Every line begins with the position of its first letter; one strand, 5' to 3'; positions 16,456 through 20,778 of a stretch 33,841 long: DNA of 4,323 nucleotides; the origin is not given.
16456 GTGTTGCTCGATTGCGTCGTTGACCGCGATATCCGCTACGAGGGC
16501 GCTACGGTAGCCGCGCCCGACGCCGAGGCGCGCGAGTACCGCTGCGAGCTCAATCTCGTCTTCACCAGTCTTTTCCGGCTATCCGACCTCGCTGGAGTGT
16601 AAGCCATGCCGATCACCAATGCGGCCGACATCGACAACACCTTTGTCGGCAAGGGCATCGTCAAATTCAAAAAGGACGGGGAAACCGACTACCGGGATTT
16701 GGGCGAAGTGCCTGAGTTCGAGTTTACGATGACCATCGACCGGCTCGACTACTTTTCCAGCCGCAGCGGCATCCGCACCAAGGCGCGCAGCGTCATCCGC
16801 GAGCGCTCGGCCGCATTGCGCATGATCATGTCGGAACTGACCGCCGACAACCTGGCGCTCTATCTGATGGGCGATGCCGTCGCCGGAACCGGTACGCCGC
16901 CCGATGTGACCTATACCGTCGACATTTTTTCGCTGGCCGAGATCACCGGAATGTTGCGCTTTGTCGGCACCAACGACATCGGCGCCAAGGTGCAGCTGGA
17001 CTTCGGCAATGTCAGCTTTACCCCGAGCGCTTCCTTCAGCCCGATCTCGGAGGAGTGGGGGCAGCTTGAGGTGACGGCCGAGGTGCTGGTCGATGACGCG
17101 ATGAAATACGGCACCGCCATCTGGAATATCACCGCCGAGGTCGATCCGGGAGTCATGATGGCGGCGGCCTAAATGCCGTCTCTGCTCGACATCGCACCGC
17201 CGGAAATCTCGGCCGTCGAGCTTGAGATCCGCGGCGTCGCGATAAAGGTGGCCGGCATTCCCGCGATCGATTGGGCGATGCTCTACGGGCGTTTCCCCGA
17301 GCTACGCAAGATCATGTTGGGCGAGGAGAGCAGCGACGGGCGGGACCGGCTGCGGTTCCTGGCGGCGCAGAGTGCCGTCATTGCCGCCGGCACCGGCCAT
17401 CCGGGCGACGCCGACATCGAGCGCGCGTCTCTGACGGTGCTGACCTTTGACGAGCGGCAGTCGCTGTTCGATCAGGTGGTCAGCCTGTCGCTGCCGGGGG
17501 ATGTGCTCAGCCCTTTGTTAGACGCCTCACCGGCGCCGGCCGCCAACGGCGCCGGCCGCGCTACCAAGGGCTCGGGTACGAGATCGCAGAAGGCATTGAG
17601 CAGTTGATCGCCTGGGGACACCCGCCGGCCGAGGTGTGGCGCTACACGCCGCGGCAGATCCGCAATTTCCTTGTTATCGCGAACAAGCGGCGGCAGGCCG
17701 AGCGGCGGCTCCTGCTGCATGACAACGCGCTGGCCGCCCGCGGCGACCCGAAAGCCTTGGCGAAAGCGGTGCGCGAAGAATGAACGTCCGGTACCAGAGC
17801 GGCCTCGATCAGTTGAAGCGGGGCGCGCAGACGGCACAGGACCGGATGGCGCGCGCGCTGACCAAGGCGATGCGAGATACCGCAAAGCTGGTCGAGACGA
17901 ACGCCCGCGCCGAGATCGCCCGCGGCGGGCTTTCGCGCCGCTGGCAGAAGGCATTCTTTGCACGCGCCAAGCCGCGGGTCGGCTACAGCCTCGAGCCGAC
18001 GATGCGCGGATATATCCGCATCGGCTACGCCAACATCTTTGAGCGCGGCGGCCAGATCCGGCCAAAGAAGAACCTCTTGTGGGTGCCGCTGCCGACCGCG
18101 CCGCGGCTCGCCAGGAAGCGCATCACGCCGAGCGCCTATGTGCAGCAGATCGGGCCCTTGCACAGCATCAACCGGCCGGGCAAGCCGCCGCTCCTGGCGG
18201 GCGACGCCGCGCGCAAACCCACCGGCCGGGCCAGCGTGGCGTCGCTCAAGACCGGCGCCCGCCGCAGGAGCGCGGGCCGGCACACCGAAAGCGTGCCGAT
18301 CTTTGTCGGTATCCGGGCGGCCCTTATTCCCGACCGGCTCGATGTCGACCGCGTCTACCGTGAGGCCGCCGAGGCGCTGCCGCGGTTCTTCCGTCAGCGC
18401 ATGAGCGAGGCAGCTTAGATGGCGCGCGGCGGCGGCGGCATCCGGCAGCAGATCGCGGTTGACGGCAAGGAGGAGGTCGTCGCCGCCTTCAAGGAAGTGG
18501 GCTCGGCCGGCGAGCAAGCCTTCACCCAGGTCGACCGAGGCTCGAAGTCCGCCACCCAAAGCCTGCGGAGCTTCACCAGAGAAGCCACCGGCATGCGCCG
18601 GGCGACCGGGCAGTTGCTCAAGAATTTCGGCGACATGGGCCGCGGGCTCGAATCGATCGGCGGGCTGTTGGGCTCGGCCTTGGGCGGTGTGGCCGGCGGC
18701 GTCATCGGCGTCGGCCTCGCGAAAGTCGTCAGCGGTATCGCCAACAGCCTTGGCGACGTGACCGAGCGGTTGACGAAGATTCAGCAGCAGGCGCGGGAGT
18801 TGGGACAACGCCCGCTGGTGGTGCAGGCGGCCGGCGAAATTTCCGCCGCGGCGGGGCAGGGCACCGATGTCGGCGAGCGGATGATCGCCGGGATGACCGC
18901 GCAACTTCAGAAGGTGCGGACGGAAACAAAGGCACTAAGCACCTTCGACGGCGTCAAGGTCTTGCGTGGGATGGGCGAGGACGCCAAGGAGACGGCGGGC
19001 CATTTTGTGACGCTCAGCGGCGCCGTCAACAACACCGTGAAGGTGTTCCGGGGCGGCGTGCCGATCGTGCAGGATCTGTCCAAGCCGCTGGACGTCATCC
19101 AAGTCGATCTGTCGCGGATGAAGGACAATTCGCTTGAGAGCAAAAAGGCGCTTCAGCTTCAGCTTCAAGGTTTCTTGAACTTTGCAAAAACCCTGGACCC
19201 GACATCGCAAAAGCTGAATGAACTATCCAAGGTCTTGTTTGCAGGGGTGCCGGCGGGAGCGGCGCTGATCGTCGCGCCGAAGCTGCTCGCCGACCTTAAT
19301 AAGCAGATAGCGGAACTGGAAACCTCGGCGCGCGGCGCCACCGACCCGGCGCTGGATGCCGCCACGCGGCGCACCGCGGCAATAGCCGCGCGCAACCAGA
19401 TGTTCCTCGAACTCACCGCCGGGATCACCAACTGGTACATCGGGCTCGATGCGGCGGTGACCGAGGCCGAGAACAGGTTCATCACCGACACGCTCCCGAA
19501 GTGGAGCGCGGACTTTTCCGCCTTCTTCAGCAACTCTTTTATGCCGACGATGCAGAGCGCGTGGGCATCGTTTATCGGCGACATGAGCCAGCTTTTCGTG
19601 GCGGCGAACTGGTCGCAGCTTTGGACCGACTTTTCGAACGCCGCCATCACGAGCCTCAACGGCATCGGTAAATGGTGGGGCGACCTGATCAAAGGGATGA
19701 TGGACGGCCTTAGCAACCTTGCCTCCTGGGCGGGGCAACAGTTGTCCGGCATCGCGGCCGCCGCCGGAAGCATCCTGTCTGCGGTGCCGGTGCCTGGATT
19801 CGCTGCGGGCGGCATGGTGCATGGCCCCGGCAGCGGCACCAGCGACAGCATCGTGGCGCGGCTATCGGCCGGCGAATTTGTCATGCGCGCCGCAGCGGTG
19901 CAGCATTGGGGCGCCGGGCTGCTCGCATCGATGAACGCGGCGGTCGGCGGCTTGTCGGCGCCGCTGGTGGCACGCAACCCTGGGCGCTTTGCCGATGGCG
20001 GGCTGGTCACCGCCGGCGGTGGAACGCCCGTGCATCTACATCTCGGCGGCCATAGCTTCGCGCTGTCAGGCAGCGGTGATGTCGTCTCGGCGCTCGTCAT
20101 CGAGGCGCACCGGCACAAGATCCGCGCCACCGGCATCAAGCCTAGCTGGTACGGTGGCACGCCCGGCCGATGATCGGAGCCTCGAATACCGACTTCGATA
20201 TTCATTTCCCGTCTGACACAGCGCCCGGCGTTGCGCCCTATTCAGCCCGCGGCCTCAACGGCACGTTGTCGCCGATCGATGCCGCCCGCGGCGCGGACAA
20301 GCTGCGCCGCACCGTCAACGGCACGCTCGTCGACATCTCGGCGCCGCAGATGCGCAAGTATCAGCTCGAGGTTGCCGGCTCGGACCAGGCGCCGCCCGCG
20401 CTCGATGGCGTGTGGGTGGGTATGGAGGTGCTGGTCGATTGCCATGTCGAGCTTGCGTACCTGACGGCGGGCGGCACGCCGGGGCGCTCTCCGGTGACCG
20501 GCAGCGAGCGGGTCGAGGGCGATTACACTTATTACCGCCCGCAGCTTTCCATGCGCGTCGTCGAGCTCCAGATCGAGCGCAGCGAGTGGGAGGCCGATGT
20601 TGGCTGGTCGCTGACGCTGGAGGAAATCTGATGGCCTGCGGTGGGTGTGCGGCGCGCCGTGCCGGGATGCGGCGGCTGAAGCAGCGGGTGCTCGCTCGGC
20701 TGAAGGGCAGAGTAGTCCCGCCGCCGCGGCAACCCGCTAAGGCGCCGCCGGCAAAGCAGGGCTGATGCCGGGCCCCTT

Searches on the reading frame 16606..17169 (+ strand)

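Call 34: search_protein_families(library=phrogs, proteins=[window:16606-17169:+], max_evalue=0.001)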
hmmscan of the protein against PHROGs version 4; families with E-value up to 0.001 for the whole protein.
window:16606-17169:+ (188 aa): 1 family
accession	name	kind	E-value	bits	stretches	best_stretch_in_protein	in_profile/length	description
phrog_807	-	tail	4.3e-28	99.5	2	10-95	5-95/256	major tail protein with Ig-like domain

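Call 35: search_protein_families(library=pfam, proteins=[window:16606-17169:+], max_evalue=0.001)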
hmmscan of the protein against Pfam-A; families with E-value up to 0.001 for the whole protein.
window:16606-17169:+ (188 aa): 0 families

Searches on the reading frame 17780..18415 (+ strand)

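Call 34: search_protein_families(library=phrogs, proteins=[window:17780-18415:+], max_evalue=0.001)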
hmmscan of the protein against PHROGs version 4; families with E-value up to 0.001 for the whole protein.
window:17780-18415:+ (212 aa): 1 family
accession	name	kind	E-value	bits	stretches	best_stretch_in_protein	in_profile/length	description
phrog_6367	-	unknown function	2e-19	71.4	1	12-209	11-215/217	-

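Call 35: search_protein_families(library=pfam, proteins=[window:17780-18415:+], max_evalue=0.001)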
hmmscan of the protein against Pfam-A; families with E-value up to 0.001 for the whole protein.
window:17780-18415:+ (212 aa): 1 family
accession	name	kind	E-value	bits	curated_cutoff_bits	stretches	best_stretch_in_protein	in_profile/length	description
PF20039.4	DUF6441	-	4.2e-16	59.7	27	1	11-209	15-213/215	Family of unknown function (DUF6441)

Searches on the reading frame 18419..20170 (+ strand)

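Call 6: search_protein_families(library=pfam, proteins=[window:18419-20170:+], max_evalue=0.1)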
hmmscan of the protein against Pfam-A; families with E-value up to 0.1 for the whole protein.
window:18419-20170:+ (584 aa): 1 family
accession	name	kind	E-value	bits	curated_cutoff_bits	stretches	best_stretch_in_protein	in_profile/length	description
PF23854.1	DUF7217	-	0.023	14.8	29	0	295-364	35-217/238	Domain of unknown function (DUF7217)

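Call 7: search_protein_families(library=phrogs, proteins=[window:18419-20170:+], max_evalue=0.1)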
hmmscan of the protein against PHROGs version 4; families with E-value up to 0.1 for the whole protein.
window:18419-20170:+ (584 aa): 14 families
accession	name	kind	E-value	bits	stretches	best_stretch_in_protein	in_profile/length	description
phrog_13338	-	unknown function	4.2e-15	56.1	1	445-531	769-850/903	-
phrog_25241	-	tail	4.4e-15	56.3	1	443-534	660-744/810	tail length tape measure protein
phrog_3547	-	tail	2.3e-13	49.9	1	457-520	963-1015/1767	tail length tape measure protein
phrog_6090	-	tail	2.6e-09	36.3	1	397-553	1040-1198/1853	tail length tape measure protein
phrog_5448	-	tail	4.2e-08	31.5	1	460-530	2282-2356/3103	tail length tape measure protein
phrog_35029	-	unknown function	7.3e-08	32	1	463-534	363-426/853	-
phrog_37298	-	unknown function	7.1e-07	28.6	1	441-512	962-1034/1088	-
phrog_167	-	tail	5.9e-06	25.3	1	36-273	214-471/1555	tail length tape measure protein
phrog_37649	-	tail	7.3e-06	24.4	1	437-508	1869-1939/2006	tail length tape measure protein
phrog_2335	-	tail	2.4e-05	23.4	1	430-531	1388-1450/1536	tail length tape measure protein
phrog_17300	-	tail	5e-05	22.9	1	422-499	724-812/900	tail length tape measure protein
phrog_23013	-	tail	5e-05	22.1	1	463-507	1258-1302/1379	tail length tape measure protein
phrog_36688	-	tail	0.00037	19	1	446-506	1086-1145/1600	tail length tape measure protein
phrog_11341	-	unknown function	0.0018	18.2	1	461-505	12-56/678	-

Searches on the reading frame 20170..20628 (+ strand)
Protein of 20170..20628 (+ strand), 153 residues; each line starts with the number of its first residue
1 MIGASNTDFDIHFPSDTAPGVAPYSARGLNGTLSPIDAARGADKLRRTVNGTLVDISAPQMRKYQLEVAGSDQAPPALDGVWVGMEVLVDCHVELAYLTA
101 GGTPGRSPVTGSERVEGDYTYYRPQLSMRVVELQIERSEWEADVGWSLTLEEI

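Call 6: search_protein_families(library=pfam, proteins=[window:20170-20628:+], max_evalue=0.1)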
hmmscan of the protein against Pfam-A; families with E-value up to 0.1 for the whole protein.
window:20170-20628:+ (153 aa): 0 families

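Call 7: search_protein_families(library=phrogs, proteins=[window:20170-20628:+], max_evalue=0.1)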
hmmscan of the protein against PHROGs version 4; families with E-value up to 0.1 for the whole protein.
window:20170-20628:+ (153 aa): 0 families

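Call 51: search_solved_structures(query=window:20170-20628:+, max_evalue=1)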
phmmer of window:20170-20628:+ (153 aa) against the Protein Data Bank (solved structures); distinct sequences matched with E-value up to 1: 0.

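Call 67: search_protein_families(library=ncbifam, proteins=[window:20170-20628:+], max_evalue=0.01)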
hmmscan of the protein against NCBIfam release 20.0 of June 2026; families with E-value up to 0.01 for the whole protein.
window:20170-20628:+ (153 aa): 0 families
